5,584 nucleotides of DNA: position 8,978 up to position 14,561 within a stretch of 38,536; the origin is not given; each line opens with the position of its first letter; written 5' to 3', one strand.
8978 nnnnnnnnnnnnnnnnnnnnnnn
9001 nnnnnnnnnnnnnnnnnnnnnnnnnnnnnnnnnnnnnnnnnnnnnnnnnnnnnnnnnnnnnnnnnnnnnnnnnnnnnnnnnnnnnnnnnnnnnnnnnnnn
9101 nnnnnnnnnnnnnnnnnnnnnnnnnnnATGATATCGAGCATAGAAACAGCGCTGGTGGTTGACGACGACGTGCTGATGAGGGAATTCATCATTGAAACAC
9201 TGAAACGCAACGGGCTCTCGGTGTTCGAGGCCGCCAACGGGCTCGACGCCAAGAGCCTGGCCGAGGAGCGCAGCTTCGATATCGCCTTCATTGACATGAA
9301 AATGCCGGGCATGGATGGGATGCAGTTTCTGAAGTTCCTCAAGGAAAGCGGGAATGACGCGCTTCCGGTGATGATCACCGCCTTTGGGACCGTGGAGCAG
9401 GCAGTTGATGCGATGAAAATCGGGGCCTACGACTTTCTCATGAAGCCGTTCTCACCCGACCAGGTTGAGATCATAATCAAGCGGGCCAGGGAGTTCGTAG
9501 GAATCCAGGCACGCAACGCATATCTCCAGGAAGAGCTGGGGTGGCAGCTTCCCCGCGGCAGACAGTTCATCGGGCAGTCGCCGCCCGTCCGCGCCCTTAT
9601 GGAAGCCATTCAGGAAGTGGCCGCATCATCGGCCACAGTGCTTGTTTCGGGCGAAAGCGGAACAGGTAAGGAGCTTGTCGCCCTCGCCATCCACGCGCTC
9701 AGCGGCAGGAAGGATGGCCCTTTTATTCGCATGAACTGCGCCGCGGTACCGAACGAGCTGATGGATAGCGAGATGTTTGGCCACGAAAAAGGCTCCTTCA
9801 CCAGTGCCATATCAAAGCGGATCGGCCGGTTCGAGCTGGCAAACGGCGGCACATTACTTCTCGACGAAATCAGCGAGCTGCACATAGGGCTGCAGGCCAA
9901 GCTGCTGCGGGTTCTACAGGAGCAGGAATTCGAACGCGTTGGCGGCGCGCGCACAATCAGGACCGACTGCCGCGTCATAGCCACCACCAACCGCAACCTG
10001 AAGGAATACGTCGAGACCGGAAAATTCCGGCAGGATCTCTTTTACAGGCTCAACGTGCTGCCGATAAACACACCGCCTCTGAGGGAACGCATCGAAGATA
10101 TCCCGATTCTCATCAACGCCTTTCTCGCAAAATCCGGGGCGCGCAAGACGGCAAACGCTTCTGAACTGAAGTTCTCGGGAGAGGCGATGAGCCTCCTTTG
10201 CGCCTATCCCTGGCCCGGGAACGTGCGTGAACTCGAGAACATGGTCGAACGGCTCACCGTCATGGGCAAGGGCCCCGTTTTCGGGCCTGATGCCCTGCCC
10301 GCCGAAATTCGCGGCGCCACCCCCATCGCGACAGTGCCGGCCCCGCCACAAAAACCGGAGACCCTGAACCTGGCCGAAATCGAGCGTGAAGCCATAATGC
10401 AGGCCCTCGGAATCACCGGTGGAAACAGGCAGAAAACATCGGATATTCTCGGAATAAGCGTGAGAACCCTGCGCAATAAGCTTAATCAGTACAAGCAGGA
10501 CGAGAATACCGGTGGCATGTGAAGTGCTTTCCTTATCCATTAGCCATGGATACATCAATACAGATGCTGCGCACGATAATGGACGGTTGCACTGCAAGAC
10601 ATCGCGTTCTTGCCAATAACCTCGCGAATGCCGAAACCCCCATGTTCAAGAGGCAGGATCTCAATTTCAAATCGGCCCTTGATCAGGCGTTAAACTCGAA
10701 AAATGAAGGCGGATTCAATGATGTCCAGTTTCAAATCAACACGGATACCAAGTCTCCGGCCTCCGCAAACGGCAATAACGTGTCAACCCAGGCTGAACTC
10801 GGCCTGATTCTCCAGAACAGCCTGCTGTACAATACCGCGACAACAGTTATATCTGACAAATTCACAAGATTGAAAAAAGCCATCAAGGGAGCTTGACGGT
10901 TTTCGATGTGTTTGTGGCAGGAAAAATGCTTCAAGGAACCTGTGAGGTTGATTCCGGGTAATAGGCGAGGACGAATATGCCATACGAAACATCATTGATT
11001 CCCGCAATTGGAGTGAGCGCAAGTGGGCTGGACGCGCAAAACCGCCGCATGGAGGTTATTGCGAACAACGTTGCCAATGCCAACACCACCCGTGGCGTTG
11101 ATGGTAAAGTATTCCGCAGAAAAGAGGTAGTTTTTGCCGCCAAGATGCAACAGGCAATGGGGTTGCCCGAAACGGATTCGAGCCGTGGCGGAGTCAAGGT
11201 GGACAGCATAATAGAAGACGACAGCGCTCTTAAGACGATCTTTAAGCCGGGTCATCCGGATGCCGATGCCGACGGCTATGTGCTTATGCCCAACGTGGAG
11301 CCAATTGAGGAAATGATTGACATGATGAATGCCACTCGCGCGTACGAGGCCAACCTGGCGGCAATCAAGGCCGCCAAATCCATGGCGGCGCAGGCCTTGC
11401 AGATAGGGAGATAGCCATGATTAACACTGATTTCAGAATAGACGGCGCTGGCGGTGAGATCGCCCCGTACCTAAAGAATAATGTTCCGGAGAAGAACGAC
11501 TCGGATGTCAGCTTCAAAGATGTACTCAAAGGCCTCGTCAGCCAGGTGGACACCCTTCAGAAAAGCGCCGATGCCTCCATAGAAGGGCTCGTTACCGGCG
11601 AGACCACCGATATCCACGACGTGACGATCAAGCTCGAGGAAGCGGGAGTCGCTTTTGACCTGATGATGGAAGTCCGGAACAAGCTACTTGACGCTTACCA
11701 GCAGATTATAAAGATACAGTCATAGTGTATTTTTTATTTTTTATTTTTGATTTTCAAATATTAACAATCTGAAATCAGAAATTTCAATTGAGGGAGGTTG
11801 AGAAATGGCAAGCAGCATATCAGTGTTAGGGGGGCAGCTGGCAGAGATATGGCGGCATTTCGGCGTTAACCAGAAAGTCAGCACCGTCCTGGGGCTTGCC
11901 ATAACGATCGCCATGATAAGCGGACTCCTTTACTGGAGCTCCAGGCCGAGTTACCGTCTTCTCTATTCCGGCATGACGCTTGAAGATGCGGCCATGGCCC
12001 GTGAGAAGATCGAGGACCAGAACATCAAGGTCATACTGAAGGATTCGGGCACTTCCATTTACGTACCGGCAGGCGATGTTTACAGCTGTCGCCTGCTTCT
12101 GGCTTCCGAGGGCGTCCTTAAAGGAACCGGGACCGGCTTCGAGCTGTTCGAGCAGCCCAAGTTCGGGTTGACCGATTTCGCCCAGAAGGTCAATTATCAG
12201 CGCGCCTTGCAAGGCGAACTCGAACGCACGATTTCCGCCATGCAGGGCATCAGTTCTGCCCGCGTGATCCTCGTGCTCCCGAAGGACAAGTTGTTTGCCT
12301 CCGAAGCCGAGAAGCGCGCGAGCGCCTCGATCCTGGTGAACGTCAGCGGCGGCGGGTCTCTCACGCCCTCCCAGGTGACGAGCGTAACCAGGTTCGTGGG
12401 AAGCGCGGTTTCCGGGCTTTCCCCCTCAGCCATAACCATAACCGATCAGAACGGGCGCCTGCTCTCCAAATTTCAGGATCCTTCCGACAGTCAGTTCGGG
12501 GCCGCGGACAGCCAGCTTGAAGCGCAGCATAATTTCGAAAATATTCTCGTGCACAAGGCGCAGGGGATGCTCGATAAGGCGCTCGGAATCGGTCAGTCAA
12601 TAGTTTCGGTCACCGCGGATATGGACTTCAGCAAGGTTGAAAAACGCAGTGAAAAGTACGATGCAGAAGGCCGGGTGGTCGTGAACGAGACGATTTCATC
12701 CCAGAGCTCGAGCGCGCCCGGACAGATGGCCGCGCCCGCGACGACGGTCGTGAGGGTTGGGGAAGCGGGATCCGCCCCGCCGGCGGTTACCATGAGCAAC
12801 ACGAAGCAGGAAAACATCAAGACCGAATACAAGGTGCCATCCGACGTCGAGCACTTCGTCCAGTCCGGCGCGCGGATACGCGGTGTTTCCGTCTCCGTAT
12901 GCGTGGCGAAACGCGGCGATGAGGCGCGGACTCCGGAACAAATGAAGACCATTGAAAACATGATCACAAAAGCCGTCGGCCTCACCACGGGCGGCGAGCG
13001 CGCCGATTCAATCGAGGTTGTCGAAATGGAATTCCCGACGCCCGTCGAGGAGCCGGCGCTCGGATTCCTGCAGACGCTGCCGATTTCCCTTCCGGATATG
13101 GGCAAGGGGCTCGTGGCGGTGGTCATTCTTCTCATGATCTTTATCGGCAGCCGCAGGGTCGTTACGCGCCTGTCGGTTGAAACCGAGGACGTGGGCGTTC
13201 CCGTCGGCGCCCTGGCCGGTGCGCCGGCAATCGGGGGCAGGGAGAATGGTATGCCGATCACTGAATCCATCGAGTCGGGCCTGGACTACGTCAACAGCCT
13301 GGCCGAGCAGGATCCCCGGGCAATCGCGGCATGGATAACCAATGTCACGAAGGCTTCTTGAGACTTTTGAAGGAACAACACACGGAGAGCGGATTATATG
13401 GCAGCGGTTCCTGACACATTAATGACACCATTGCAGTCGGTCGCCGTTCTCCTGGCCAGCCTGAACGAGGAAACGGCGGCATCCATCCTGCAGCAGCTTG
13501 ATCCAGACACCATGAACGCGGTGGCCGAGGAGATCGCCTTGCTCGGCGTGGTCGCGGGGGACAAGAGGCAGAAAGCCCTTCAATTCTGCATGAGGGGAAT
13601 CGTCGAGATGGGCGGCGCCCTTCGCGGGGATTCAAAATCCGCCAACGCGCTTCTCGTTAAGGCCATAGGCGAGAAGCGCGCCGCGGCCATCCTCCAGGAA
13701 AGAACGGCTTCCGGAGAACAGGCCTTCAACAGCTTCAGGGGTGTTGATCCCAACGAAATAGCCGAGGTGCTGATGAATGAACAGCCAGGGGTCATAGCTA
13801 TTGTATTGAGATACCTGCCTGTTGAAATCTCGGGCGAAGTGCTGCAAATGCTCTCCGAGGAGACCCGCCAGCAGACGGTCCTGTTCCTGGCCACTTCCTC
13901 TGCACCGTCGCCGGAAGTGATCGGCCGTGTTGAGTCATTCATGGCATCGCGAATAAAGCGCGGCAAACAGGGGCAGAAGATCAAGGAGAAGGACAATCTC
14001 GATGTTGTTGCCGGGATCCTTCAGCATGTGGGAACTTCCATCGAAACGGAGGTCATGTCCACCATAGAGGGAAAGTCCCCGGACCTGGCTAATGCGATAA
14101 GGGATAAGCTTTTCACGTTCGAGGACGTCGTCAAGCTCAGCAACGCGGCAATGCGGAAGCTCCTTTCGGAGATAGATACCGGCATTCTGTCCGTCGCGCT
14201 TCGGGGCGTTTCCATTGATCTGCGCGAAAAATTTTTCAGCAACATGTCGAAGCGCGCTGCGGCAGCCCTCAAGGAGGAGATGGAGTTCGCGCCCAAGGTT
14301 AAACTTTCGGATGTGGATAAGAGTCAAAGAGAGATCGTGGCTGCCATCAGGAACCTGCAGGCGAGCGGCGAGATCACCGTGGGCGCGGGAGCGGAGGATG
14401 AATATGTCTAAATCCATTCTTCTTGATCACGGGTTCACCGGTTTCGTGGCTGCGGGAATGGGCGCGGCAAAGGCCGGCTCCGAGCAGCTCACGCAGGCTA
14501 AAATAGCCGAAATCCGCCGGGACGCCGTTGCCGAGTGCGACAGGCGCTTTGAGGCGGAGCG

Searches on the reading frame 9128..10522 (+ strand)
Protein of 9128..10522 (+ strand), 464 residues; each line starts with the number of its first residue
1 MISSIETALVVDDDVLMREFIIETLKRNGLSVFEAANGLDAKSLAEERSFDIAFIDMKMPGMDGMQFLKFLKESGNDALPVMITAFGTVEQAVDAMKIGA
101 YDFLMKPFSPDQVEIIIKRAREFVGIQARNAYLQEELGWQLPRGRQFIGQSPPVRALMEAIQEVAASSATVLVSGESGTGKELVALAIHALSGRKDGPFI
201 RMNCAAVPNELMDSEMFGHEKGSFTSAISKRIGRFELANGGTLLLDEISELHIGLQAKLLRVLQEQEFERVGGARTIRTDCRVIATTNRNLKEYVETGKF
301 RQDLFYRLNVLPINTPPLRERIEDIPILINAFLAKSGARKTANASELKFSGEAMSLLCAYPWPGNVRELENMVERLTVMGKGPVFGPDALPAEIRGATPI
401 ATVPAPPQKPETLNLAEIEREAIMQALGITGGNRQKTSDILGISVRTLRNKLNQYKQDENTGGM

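Call 4: search_protein_families(library=pfam, proteins=[window:9128-10522:+], max_evalue=0.1)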
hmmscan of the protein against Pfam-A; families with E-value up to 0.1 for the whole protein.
window:9128-10522:+ (464 aa): 15 families
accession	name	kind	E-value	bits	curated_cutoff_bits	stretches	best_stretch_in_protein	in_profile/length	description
PF00158.32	Sigma54_activat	-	3.1e-68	229.1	20.2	1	148-313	2-167/168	Sigma-54 interaction domain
PF00072.30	Response_reg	-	1.6e-26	93.1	30.2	1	9-114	2-107/111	Response regulator receiver domain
PF25601.1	AAA_lid_14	-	1.4e-23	83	27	1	319-400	1-80/87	AAA+ ATPase lid domain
PF14532.12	Sigma54_activ_2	-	3e-21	76.6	25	1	148-318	1-138/138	Sigma-54 interaction domain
PF02954.25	HTH_8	-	7.6e-14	51.6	22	1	415-455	2-42/42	Bacterial regulatory protein, Fis family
PF07728.20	AAA_5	-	1.4e-06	28.8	22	1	171-290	2-124/139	AAA domain (dynein-related subfamily)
PF07724.20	AAA_2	-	2.7e-05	24.7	27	1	169-296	4-132/166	AAA domain (Cdc48 subfamily)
PF13191.12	AAA_16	-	0.00011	23.1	32.6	1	146-207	1-63/167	AAA ATPase domain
PF00004.35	AAA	-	0.00013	22.9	21.2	1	171-289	1-110/131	ATPase family associated with various cellular activities (AAA)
PF06068.19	TIP49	-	0.0027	17.4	23.8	1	157-207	39-88/347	TIP49 P-loop domain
PF07726.17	AAA_3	-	0.0045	17.3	27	1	171-288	2-111/131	ATPase family associated with various cellular activities (AAA)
PF13245.12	AAA_19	-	0.0063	17.1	25.1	0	160-267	4-118/134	AAA domain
PF01078.27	Mg_chelatase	-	0.0097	15.8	20.3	0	160-191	14-45/207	Magnesium chelatase, subunit ChlI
PF00493.29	MCM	-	0.072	12.6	23.3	0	232-303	114-187/224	MCM P-loop domain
PF13384.12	HTH_23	-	0.075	13.3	24.6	0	417-457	4-43/50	Homeodomain-like domain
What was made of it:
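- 9128..10522 (+): Sigma-54-dependent response regulator (FlgR/FlrC-like), last gene of the operon. Pfam REC, Sigma54_activat and HTH_8 (call 4).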

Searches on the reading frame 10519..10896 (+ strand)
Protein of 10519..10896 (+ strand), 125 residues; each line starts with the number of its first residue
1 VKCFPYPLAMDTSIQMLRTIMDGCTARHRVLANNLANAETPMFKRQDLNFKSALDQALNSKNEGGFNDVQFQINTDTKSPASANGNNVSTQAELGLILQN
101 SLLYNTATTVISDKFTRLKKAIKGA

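Call 52: search_protein_families(library=pfam, proteins=[window:10519-10896:+], max_evalue=0.05)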
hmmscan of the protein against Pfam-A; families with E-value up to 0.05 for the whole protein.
window:10519-10896:+ (125 aa): 1 family
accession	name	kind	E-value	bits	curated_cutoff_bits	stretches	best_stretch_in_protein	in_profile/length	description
PF00460.25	Flg_bb_rod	-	0.021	15.3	20.7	1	30-44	17-31/31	Flagella basal body rod protein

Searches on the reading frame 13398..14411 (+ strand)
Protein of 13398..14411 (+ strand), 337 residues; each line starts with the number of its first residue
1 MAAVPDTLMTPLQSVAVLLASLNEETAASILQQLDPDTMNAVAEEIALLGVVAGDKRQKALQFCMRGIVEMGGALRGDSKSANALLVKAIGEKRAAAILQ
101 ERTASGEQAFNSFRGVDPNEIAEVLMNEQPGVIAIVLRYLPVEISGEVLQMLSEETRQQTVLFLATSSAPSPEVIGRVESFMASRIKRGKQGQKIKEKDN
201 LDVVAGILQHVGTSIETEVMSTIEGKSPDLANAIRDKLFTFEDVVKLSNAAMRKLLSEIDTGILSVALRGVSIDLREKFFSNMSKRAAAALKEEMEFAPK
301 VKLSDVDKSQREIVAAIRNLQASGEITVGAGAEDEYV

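Call 5: search_protein_families(library=ncbifam, proteins=[window:13398-14411:+], max_evalue=0.001)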
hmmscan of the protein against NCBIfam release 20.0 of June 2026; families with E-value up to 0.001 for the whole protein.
window:13398-14411:+ (337 aa): 2 families
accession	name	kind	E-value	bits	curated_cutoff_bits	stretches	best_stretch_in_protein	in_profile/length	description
TIGR00207.1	fliG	equivalog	6.9e-65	219.6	226.7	1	10-335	10-335/338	flagellar motor switch protein FliG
NF004260.2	PRK05686.2-1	equivalog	8.9e-16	57.9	550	1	15-295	22-300/316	flagellar motor switch protein FliG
